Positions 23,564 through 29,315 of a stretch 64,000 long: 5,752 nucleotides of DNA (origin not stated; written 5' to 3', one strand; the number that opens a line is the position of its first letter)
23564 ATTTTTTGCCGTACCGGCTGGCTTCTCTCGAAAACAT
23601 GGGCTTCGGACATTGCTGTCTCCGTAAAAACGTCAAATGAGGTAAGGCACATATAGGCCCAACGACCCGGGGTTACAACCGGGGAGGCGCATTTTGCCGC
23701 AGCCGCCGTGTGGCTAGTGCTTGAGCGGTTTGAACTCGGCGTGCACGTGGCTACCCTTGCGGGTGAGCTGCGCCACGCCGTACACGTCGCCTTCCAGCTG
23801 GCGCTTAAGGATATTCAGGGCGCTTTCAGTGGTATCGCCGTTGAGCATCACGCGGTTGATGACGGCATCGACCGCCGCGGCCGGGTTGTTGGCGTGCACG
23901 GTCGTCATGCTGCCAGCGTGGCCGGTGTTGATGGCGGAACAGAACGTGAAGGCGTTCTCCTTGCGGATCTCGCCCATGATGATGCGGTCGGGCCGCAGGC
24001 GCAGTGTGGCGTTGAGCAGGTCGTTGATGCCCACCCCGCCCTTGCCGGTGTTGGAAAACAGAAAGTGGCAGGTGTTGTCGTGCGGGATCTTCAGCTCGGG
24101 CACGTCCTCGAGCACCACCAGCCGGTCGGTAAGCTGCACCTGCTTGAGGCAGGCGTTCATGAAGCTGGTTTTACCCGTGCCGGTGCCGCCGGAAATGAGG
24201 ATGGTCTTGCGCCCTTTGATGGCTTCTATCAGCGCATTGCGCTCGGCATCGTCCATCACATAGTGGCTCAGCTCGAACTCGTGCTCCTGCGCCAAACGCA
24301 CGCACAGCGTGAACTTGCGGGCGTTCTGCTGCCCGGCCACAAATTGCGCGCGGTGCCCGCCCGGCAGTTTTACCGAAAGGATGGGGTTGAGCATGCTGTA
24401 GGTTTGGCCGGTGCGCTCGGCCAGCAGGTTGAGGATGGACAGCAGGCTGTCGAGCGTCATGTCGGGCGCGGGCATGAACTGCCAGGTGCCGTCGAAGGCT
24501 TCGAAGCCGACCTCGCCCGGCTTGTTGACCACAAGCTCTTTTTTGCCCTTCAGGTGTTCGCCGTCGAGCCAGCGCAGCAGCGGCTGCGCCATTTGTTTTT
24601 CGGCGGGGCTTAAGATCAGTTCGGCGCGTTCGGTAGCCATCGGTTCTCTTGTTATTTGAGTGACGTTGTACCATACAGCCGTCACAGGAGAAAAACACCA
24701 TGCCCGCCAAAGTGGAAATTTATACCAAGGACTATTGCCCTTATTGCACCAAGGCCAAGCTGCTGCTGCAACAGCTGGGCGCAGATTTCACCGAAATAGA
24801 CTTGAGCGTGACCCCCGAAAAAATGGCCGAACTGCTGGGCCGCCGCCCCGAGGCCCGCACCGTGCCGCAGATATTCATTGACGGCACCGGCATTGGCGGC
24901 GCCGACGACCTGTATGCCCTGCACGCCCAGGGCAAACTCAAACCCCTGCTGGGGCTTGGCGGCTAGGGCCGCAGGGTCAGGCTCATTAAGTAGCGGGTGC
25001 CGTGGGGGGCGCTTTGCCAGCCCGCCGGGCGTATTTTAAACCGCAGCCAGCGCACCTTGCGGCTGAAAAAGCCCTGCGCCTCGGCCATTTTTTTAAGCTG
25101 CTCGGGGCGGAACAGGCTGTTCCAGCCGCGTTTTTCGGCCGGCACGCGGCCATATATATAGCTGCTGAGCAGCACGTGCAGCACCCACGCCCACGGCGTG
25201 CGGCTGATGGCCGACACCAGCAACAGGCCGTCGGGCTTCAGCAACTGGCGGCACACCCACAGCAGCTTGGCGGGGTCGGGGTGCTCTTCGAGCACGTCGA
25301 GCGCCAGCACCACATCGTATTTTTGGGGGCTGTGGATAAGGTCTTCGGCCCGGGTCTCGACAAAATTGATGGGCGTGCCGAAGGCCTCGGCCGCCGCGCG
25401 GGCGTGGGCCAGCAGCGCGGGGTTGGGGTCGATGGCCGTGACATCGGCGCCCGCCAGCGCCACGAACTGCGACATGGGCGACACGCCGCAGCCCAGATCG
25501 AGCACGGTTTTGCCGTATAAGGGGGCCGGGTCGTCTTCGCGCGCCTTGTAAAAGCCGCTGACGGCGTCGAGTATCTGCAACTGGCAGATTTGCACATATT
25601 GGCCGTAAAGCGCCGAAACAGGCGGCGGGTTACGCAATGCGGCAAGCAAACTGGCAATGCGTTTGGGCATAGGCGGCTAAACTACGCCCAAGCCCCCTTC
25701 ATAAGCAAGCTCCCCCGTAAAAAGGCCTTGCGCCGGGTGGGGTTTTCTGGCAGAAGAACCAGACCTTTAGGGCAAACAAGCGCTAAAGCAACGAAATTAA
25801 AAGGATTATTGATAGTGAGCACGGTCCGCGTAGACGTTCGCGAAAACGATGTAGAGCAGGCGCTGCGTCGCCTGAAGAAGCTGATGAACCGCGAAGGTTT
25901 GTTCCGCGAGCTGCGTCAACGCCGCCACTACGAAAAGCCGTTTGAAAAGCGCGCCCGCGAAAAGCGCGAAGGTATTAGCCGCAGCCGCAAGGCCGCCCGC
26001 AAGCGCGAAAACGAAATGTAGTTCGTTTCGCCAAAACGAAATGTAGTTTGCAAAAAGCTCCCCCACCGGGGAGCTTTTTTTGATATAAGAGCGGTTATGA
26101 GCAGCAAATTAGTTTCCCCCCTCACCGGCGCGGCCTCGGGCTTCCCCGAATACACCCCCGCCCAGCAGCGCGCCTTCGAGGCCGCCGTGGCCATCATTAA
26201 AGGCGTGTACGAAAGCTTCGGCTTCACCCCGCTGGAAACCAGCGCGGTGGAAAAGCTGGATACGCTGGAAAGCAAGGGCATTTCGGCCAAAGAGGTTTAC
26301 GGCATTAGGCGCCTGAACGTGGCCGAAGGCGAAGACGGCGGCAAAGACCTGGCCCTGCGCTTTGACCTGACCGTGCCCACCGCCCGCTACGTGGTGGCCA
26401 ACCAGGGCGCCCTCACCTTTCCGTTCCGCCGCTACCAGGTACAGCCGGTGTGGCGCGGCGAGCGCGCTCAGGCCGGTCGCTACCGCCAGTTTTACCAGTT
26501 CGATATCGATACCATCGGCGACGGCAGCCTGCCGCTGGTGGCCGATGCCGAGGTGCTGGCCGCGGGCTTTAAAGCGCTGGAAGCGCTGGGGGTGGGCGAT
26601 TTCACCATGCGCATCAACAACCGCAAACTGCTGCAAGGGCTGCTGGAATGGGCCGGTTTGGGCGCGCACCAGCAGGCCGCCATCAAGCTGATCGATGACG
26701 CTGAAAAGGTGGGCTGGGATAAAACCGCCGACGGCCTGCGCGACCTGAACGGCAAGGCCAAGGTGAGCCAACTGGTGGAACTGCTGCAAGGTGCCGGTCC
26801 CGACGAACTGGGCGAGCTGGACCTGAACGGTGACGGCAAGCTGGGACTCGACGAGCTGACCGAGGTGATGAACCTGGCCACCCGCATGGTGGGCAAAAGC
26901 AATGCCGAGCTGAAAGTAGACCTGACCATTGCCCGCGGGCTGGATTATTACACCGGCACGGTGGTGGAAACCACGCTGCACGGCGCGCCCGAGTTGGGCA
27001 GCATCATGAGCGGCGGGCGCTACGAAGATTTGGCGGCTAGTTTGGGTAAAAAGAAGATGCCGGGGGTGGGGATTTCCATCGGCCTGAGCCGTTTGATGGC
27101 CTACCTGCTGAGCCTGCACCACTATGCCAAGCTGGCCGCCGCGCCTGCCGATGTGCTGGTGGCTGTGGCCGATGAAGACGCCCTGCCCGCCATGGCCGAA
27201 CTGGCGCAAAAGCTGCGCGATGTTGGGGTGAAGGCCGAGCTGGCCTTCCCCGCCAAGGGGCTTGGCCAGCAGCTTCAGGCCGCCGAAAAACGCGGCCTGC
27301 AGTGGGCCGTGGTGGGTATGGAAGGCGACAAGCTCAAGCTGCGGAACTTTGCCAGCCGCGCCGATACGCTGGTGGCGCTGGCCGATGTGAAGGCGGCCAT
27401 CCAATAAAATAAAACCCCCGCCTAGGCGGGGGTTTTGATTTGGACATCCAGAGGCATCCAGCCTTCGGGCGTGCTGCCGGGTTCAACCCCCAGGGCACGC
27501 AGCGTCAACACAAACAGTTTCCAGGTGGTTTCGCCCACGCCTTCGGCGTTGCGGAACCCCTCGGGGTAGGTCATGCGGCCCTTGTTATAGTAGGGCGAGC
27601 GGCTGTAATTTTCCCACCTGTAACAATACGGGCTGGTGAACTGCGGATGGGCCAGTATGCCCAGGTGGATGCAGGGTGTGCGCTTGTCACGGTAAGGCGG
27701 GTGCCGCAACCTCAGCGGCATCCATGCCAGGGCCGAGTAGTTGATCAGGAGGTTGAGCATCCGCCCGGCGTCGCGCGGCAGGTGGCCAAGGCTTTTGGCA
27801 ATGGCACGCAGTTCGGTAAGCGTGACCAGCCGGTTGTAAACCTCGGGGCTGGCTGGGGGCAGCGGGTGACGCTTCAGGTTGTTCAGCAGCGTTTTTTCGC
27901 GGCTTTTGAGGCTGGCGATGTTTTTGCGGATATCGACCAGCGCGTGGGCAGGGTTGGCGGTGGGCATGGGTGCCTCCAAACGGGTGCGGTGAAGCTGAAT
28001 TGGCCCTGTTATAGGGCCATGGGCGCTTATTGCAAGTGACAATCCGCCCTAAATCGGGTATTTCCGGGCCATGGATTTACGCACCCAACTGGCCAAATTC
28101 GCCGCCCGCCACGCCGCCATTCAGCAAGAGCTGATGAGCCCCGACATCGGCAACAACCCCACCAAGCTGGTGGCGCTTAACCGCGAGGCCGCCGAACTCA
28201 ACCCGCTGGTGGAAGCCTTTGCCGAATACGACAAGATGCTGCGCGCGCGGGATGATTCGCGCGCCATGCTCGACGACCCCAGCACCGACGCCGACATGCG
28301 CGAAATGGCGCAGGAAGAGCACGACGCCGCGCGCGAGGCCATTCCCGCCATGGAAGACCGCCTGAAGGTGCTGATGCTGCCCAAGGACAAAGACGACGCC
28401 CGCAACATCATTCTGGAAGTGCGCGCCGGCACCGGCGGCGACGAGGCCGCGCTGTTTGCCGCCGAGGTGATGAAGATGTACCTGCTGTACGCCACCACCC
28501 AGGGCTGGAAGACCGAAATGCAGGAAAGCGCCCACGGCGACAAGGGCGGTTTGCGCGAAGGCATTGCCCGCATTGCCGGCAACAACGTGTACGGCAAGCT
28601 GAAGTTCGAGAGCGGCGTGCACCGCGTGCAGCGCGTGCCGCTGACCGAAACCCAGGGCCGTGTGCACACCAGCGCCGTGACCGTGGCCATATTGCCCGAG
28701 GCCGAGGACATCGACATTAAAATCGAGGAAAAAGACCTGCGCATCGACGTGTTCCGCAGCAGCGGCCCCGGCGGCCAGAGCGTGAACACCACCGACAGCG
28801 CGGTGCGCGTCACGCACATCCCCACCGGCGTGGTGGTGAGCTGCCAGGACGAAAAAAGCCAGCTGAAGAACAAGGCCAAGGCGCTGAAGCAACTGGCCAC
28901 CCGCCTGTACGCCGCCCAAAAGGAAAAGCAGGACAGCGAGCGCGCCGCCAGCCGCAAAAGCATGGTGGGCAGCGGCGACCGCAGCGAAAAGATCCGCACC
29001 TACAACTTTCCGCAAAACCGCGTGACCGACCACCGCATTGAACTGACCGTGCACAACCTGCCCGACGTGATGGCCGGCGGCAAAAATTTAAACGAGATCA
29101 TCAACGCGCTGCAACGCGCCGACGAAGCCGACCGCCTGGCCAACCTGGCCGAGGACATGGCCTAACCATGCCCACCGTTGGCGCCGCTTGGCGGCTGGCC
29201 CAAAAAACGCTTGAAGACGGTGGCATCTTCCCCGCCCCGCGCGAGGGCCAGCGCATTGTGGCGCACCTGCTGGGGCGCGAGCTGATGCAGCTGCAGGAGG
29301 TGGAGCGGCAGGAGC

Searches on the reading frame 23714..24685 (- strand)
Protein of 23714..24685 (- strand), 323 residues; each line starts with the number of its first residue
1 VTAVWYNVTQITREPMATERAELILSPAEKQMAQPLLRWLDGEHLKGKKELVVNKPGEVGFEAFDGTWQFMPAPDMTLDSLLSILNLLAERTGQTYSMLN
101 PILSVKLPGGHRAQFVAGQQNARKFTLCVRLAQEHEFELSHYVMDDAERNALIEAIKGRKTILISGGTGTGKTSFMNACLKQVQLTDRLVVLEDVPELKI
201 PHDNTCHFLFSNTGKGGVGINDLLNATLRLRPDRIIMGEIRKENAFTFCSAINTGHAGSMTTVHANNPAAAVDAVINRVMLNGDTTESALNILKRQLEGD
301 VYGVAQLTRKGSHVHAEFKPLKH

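Call 13: search_protein_families(library=pfam, proteins=[window:23714-24685:-], max_evalue=0.001)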
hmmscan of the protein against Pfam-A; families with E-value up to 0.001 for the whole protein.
window:23714-24685:- (323 aa): 1 family
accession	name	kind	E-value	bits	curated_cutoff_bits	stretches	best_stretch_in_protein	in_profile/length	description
PF00437.27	T2SSE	-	1.5e-30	106.6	24.9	1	127-277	107-257/370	Type II/IV secretion system protein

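Call 16: search_protein_families(library=ncbifam, proteins=[window:23714-24685:-], max_evalue=0.01)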
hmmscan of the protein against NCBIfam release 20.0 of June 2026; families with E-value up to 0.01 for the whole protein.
window:23714-24685:- (323 aa): 23 families
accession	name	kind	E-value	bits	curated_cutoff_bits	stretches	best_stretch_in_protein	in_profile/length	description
TIGR02788.1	VirB11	equivalog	3.8e-60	203.5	249.95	2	152-311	137-298/308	P-type DNA transfer ATPase VirB11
NF010475.0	PRK13900.1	equivalog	3.5e-48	164.4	389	2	129-280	130-284/333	type IV secretion system ATPase VirB11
TIGR02782.1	TrbB_P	equivalog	3.3e-41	141.5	304.55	1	30-277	8-254/303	P-type conjugative transfer ATPase TrbB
TIGR03819.1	heli_sec_ATPase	hypoth_equivalog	3.3e-39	135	373.15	1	52-283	68-304/340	TadA family conjugal transfer-associated ATPase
NF010425.0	PRK13851.1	equivalog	1.5e-36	126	461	2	132-275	136-280/344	type IV secretion system protein VirB11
NF010407.0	PRK13833.1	subfamily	2.9e-32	112.4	499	1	99-273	80-257/323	conjugal transfer protein TrbB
NF010469.0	PRK13894.1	subfamily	1.9e-30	106.3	508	1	48-282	36-271/320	conjugal transfer ATPase TrbB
NF058587.1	archaellum_moto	equivalog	5.1e-26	91.5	550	1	81-278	192-392/527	archaellum flagellar ATPase motor FlaI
NF053672.1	bindosome_BasE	exception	2.6e-18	66.1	1000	1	85-269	191-382/512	bindosome assembly system ATPase subunit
NF041000.1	ATPase_ComGA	equivalog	1.9e-16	59.9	300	1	124-274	93-241/267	competence type IV pilus ATPase ComGA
NF007755.0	PRK10436.1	equivalog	2e-11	43.2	617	1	124-272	183-329/465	type II secretion system protein GspE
TIGR01420.1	pilT_fam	subfamily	4.1e-11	42.7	319.1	1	152-277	117-241/343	PilT/PilU family type 4a pilus ATPase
TIGR02538.1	type_IV_pilB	equivalog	5.1e-10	38.6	675.65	1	139-277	295-431/564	type IV-A pilus assembly ATPase PilB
TIGR02533.1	type_II_gspE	equivalog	9.7e-10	37.7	630.25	1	133-275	216-356/486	type II secretion system ATPase GspE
NF010335.0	PRK13764.1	equivalog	6.1e-09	35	340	1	138-281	245-380/613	ATPase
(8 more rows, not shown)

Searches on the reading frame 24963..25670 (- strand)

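Call 13: search_protein_families(library=pfam, proteins=[window:24963-25670:-], max_evalue=0.001)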
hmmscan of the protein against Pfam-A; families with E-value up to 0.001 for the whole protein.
window:24963-25670:- (235 aa): 9 families
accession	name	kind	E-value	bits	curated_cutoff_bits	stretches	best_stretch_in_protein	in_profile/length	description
PF13489.12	Methyltransf_23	-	1.3e-18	67.7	27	1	51-201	21-159/164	Methyltransferase domain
PF08241.18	Methyltransf_11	-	3.3e-16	60.1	21.2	1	57-151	1-94/95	Methyltransferase domain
PF13649.12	Methyltransf_25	-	2e-15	57.7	27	1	56-148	1-97/97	Methyltransferase domain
PF08242.18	Methyltransf_12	-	2.3e-15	57.6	30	1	57-150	1-98/98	Methyltransferase domain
PF13847.12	Methyltransf_31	-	1.6e-13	51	27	1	53-156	4-113/145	Methyltransferase domain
PF01209.24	Ubie_methyltran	-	2.9e-05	24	20.1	1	47-159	42-158/233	ubiE/COQ5 methyltransferase family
PF08003.17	Methyltransf_9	-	8.1e-05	22.2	23.8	1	49-153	112-218/315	Protein of unknown function (DUF1698)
PF05175.20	MTS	-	0.00027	21.1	23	1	53-123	32-104/170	Methyltransferase small domain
PF03848.20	TehB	-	0.00034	20.5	20.4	1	55-124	33-102/193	Tellurite resistance protein TehB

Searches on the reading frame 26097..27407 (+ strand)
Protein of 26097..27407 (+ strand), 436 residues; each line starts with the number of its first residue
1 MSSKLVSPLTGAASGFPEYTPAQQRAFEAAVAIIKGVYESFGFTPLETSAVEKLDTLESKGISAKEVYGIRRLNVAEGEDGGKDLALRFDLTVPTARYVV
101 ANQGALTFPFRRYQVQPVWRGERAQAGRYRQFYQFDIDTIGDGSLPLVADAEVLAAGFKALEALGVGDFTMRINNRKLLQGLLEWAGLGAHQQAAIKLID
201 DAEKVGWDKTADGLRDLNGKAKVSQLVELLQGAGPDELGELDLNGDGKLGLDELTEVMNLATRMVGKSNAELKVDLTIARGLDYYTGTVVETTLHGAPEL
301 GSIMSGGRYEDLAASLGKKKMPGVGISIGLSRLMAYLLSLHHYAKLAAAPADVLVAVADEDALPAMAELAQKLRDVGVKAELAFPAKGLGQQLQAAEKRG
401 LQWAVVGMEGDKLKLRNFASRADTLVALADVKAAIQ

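Call 13: search_protein_families(library=pfam, proteins=[window:26097-27407:+], max_evalue=0.001)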
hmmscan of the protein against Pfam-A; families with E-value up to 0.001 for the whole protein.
window:26097-27407:+ (436 aa): 2 families
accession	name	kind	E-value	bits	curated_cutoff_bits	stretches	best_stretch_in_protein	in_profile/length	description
PF13393.11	tRNA-synt_His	-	1.6e-34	120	25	1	15-333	1-308/308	Histidyl-tRNA synthetase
PF03129.25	HGTP_anticodon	-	3.7e-06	27.4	21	1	353-436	2-92/94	Anticodon binding domain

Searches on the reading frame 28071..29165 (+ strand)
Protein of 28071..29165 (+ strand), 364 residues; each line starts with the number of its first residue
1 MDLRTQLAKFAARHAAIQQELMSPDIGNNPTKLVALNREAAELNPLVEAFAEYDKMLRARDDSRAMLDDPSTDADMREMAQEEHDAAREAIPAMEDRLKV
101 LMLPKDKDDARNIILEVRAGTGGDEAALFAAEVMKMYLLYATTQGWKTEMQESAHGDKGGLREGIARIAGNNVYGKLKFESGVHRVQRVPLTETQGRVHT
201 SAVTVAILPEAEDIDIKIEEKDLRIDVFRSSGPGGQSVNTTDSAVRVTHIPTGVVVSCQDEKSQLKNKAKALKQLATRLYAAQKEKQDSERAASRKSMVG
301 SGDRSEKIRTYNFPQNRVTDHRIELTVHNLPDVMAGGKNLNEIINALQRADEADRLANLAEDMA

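Call 13: search_protein_families(library=pfam, proteins=[window:28071-29165:+], max_evalue=0.001)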
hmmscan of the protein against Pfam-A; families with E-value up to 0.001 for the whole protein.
window:28071-29165:+ (364 aa): 2 families
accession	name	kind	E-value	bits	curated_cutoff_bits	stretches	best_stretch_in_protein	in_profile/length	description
PF03462.23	PCRF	-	2.1e-66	223.9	24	1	12-205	3-194/194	PCRF domain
PF00472.26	RF-1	-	8.7e-45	151.8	35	1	212-322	1-116/116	RF-1 domain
